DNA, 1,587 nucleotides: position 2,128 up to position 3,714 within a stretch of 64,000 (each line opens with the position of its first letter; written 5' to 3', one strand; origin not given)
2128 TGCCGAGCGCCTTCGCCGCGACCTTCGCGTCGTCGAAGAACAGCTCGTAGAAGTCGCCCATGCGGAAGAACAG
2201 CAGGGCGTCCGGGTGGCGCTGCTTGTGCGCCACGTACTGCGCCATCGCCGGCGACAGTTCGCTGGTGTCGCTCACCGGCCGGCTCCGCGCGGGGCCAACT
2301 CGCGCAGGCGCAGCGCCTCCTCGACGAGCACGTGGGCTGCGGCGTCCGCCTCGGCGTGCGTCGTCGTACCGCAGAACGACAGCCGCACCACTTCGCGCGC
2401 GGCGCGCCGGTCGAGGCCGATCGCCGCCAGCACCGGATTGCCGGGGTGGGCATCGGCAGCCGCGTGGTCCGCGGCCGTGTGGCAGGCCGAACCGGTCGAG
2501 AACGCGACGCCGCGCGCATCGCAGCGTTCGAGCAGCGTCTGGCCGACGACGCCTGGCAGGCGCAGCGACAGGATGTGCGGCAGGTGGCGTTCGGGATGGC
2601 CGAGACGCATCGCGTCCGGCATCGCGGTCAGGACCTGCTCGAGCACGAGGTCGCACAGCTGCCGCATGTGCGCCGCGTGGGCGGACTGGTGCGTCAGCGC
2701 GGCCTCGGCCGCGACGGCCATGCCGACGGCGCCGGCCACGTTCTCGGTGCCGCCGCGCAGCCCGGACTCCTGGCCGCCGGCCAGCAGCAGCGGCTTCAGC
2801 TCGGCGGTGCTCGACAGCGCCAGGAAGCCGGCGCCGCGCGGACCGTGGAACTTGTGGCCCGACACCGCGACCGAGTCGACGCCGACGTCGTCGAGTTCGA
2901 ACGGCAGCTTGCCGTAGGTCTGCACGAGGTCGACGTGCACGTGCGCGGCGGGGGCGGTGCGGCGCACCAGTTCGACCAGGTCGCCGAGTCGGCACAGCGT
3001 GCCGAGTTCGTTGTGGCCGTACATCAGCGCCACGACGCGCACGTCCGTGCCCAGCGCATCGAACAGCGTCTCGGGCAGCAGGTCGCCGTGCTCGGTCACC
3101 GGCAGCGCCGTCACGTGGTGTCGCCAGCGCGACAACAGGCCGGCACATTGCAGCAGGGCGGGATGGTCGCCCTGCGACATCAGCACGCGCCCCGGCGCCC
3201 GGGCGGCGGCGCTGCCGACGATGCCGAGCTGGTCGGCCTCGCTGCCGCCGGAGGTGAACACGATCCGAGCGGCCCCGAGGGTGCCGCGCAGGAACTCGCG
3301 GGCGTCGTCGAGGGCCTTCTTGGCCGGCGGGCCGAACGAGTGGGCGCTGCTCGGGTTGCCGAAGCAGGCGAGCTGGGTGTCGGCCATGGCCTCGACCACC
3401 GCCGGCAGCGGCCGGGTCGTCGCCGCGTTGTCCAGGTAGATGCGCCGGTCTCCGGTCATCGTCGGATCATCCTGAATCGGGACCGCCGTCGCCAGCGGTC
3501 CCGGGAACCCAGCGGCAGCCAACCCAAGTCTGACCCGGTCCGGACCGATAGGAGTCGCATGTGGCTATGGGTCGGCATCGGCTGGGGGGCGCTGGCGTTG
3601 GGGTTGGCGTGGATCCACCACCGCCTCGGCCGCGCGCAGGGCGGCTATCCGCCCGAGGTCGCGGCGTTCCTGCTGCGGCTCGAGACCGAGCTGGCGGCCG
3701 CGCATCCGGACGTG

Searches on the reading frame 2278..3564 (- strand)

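Call 6: search_protein_families(library=pfam, proteins=[window:2278-3564:-], max_evalue=0.01)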
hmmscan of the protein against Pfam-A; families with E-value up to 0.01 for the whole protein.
window:2278-3564:- (429 aa): 1 family
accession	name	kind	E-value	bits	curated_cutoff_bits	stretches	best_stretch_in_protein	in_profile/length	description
PF00266.25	Aminotran_5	-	5.9e-54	183.9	21.5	1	42-407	1-369/371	Aminotransferase class-V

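Call 7: search_protein_families(library=ncbifam, proteins=[window:2278-3564:-], max_evalue=0.01)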
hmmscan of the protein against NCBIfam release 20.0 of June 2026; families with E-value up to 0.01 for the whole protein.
window:2278-3564:- (429 aa): 15 families
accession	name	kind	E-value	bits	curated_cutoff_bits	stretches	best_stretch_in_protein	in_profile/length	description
TIGR03402.1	FeS_nifS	equivalog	6e-82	275.4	530.75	1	42-425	1-378/379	cysteine desulfurase NifS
TIGR03235.1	DNA_S_dndA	equivalog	4.7e-67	226.8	480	1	43-396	1-352/353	cysteine desulfurase DndA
TIGR03403.1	nifS_epsilon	equivalog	1.3e-60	205.2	587.7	1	42-423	1-379/382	NifS family cysteine desulfurase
NF002806.0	PRK02948.1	subfamily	9.8e-59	199.2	304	1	42-414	2-369/381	IscS subfamily cysteine desulfurase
NF010611.0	PRK14012.1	equivalog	2.2e-55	188.2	548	1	41-425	6-387/406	IscS subfamily cysteine desulfurase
TIGR02006.1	IscS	equivalog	8.4e-55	186.4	643.2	1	41-425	4-383/402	IscS subfamily cysteine desulfurase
TIGR01979.1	sufS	subfamily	6.2e-26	91.2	475.1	1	35-363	13-363/403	SufS family cysteine desulfurase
NF041166.1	f2_encap_cargo1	exception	1.7e-17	63.8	800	1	35-248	240-458/623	family 2A encapsulin nanocompartment cargo protein cysteine desulfurase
TIGR01977.1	am_tr_V_EF2568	hypoth_equivalog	6e-17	61.7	377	1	42-263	1-225/376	cysteine desulfurase family protein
TIGR01976.1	am_tr_V_VC1184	hypoth_equivalog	9.7e-14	51.4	352.35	1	38-248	16-229/401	cysteine desulfurase-like protein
NF006791.0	PRK09295.1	equivalog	1.4e-11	44.2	661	1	37-250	20-238/406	cysteine desulfurase SufS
NF008126.0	PRK10874.1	equivalog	4.2e-11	42.6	607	1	38-252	17-236/401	cysteine desulfurase CsdA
TIGR03392.1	FeS_syn_CsdA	equivalog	6.4e-11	42.1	493.6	1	39-361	15-355/398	cysteine desulfurase CsdA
NF040779.1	Sec_lyase_SclA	exception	3.1e-10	39.5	525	1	96-263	59-226/378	selenocysteine lyase SclA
NF045640.1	AspGlyoxATaseBhcA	equivalog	0.00068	18.6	650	1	77-254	35-213/395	L-aspartate--glyoxylate aminotransferase BhcA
